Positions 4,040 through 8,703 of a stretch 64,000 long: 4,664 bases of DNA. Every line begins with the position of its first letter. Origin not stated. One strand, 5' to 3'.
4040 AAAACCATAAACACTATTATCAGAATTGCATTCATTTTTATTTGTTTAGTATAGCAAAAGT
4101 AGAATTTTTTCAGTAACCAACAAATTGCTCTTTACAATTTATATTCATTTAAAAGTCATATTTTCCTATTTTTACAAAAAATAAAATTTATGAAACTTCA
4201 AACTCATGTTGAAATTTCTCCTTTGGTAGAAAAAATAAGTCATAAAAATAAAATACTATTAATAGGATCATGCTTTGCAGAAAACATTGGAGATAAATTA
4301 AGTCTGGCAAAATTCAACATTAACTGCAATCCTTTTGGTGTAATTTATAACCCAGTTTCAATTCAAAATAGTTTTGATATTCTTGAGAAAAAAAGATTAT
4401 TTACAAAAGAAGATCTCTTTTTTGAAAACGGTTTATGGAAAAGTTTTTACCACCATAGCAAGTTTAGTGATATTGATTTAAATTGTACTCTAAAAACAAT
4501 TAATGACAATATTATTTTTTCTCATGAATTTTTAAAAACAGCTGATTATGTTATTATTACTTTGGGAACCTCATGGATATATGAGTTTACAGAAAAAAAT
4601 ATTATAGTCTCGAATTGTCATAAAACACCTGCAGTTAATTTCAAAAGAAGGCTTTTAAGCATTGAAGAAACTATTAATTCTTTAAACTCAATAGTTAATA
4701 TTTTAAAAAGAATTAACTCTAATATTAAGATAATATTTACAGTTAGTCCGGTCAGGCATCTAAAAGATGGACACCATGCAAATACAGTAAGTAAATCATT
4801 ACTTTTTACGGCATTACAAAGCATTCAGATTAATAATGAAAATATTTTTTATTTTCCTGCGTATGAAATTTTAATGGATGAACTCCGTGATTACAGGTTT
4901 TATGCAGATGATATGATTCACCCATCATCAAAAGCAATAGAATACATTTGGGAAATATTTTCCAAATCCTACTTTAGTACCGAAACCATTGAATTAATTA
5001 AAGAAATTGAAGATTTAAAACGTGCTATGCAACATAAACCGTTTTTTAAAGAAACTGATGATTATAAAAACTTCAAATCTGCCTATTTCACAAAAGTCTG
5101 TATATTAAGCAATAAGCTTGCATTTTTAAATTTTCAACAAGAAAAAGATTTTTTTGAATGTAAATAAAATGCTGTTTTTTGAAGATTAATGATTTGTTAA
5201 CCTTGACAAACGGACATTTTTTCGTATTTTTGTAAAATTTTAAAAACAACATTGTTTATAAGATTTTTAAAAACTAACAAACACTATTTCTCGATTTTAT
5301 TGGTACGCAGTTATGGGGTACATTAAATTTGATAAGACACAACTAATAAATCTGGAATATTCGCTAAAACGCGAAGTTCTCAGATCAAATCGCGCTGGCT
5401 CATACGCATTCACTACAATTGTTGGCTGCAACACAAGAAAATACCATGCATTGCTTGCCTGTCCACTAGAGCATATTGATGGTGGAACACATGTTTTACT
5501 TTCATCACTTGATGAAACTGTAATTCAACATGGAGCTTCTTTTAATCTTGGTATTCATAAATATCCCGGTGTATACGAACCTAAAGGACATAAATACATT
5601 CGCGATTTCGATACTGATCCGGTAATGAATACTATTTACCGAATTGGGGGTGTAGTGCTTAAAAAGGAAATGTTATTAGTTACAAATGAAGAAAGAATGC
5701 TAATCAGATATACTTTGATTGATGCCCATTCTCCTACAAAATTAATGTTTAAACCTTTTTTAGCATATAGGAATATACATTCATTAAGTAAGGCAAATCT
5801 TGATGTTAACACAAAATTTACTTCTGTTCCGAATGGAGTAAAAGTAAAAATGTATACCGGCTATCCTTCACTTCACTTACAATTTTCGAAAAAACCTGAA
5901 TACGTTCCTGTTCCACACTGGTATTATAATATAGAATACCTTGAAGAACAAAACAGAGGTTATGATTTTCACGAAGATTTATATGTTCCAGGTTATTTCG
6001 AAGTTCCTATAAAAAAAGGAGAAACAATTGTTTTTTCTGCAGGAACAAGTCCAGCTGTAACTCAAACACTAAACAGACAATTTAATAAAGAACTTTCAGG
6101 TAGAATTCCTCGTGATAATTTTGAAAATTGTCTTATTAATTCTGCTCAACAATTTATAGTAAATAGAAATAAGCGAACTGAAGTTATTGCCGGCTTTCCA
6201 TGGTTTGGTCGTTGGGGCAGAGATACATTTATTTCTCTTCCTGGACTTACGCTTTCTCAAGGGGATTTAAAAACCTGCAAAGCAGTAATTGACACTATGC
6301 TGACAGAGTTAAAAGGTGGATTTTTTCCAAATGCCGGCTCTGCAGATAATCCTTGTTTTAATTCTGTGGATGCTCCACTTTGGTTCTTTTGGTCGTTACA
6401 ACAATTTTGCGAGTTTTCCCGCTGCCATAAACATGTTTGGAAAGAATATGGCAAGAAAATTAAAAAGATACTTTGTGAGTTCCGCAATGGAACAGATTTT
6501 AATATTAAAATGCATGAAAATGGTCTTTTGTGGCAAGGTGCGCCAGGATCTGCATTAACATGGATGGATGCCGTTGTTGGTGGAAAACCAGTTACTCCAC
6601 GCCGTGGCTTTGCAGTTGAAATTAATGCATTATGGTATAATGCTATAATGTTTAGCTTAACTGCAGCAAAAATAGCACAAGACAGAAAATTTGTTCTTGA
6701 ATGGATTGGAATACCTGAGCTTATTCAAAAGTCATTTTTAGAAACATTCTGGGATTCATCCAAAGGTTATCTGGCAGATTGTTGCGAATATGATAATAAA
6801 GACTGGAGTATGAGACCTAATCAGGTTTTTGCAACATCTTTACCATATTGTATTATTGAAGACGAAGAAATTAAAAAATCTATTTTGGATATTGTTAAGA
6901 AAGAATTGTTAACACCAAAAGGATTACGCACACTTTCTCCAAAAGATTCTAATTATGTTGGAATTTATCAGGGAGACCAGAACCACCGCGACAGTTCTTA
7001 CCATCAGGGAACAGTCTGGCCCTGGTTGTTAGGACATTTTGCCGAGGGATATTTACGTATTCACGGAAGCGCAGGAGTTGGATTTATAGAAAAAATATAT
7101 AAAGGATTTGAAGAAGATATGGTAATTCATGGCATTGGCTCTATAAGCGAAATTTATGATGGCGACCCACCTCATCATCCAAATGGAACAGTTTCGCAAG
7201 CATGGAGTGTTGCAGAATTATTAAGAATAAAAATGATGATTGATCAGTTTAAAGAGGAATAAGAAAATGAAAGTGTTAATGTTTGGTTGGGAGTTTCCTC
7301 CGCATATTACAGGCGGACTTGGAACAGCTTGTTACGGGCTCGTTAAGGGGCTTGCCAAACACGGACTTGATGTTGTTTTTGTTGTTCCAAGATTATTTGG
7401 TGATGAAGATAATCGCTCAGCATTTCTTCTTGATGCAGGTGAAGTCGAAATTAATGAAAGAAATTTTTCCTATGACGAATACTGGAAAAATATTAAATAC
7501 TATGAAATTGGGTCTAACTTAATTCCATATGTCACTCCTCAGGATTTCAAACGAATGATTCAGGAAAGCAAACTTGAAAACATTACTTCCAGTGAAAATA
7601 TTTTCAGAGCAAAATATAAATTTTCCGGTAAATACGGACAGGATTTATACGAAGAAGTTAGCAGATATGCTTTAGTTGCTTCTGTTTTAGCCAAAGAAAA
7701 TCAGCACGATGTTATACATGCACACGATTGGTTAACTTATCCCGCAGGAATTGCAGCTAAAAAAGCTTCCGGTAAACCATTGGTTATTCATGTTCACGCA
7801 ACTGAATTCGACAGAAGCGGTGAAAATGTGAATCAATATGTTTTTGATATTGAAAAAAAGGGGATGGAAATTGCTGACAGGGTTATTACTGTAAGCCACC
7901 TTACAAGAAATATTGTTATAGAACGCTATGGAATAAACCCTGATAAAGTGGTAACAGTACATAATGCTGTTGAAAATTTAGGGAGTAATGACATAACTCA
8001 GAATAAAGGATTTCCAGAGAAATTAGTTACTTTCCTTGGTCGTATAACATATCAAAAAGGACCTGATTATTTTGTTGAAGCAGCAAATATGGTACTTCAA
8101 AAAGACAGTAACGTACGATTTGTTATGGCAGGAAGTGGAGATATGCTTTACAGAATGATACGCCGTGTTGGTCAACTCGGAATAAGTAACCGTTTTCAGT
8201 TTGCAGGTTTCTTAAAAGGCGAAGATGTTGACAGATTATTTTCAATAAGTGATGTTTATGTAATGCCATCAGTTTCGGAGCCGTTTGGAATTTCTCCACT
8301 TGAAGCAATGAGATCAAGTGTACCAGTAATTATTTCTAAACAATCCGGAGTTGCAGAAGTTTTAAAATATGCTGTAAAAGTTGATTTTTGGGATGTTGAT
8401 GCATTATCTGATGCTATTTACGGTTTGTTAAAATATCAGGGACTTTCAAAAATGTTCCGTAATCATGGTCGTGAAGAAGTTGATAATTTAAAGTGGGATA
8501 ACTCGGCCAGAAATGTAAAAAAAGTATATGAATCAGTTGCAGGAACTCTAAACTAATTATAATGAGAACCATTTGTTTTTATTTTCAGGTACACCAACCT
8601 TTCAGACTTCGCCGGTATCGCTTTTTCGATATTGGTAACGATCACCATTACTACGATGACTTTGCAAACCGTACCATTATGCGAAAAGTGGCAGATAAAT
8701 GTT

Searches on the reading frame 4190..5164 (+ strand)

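Call 65: search_protein_families(library=pfam, proteins=[window:4190-5164:+], max_evalue=0.0001)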
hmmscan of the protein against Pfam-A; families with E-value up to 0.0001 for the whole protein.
window:4190-5164:+ (325 aa): 1 family
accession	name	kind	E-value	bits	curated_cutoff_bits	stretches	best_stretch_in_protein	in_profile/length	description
PF08885.17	GSCFA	-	1.5e-91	306.8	25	1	21-257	1-237/237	GSCFA family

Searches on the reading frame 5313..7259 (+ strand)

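Call 65: search_protein_families(library=pfam, proteins=[window:5313-7259:+], max_evalue=0.0001)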
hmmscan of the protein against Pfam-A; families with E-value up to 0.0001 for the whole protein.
window:5313-7259:+ (649 aa): 2 families
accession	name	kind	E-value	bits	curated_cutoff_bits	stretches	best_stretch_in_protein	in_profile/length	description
PF06202.20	GDE_C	-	9.2e-107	357.6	21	1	277-638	2-367/367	Amylo-alpha-1,6-glucosidase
PF12439.13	GDE_N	-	1.3e-78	263.9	27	1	20-239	1-218/219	Glycogen debranching enzyme N terminal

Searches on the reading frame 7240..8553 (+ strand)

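Call 65: search_protein_families(library=pfam, proteins=[window:7240-8553:+], max_evalue=0.0001)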
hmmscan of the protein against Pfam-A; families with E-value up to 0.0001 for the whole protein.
window:7240-8553:+ (438 aa): 6 families
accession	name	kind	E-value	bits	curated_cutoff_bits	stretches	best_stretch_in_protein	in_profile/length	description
PF00534.26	Glycos_transf_1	-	7.5e-36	123.7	26.4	1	259-412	14-171/172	Glycosyl transferases group 1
PF13692.12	Glyco_trans_1_4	-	1.2e-27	97.4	27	1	261-398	2-141/142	Glycosyl transferases group 1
PF13439.12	Glyco_transf_4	-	8.2e-24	85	28.5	1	148-244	65-166/170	Glycosyltransferase Family 4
PF08323.17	Glyco_transf_5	-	4.6e-21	76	22.7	1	11-225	1-224/239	Starch synthase catalytic domain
PF13579.12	Glyco_trans_4_4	-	8.7e-18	65.6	29.7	1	136-242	53-157/158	Glycosyl transferase 4-like domain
PF20706.3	GT4-conflict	-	9.7e-17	61.4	26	1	151-380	77-325/385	Family 4 Glycosyltransferase in conflict systems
